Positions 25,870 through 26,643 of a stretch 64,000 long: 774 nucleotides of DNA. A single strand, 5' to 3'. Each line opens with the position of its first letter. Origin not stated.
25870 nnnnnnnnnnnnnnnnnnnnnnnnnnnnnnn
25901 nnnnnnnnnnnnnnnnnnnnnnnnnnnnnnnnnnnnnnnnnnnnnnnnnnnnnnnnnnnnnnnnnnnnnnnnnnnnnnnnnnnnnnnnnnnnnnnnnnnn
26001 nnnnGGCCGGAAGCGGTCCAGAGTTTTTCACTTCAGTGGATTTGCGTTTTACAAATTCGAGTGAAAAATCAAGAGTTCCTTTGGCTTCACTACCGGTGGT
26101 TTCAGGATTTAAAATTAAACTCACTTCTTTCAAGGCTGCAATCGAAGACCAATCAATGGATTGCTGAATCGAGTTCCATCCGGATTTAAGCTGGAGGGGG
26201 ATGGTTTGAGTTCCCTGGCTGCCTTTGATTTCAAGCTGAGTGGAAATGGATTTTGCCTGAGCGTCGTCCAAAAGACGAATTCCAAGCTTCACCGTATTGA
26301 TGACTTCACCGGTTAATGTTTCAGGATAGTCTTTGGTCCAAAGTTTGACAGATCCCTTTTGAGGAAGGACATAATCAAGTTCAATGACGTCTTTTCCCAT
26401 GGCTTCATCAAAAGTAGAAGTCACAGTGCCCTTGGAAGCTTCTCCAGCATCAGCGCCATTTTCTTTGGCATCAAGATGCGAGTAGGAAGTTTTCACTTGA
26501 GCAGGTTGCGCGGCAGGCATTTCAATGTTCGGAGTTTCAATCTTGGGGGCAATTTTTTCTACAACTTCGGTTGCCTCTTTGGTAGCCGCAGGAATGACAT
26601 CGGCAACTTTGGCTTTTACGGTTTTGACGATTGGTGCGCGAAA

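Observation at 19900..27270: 2456-aa fusion of three extracytoplasmic repeats, a large polytopic membrane domain and a complete GH94 phosphorylase. It looks like a cyclic-glucan synthase without a recognisable GT-A domain.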

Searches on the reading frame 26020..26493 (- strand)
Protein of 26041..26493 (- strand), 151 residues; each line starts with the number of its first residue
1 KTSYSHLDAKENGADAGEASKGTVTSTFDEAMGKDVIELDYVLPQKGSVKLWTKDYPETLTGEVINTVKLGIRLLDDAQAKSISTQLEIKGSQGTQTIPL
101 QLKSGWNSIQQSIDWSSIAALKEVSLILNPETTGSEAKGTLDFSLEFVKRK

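Call 22: search_protein_families(library=pfam, proteins=[window:26041-26493:-], max_evalue=10)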
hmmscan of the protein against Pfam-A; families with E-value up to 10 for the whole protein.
seq(151 aa): 2 families
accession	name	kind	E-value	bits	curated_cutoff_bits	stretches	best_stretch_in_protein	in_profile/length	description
PF05018.18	CFA20_dom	-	0.08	13.1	24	1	87-110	110-133/185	CFA20 domain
PF07748.19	Glyco_hydro_38C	-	0.15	12.7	25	1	76-150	74-144/206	Glycosyl hydrolases family 38 C-terminal domain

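Call 47: find_homologous_proteins(query=A2, max_evalue=0.001)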
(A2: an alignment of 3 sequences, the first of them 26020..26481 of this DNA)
Query A2 (3 sequences) (154 aa, profile of the alignment): 1 proteins with E <= 0.001 among 746 candidates.
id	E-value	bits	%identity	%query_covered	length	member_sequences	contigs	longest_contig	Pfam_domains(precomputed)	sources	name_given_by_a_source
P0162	1.8e-20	91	49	44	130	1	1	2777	-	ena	-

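Call 56: predict_structure(alignment_id=A3)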
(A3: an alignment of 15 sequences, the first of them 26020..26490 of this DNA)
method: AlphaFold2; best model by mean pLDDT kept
length: 157 residues; sequences in the alignment: 15
mean_pLDDT: 92.4   pTM: 0.85
mean pLDDT of the five models: 92.4, 91.3, 91.1, 91.0, 90.4
residues with pLDDT >= 90: 130; 70-90: 22; 50-70: 5; < 50: 0
segments of 3 or more residues with pLDDT < 50: none
pLDDT, mean of each block of 10 residues (from residue 1): 83 93 94 94 95 94 95 93 97 97 95 96 96 89 94 68
secondary structure, 60 per line:
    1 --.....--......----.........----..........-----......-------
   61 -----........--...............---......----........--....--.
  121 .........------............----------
elements in order: E10-15 E20-28 E33-42 E48-53 E66-73 H76-81 E82-90 E94-99 E104-111 H114-117 E120-129 E136-147

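Call 61: search_solved_structures(query=A3, max_evalue=10)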
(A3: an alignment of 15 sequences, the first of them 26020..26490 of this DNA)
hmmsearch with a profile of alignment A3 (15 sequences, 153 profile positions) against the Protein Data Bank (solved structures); distinct sequences matched with E-value up to 10: 0.
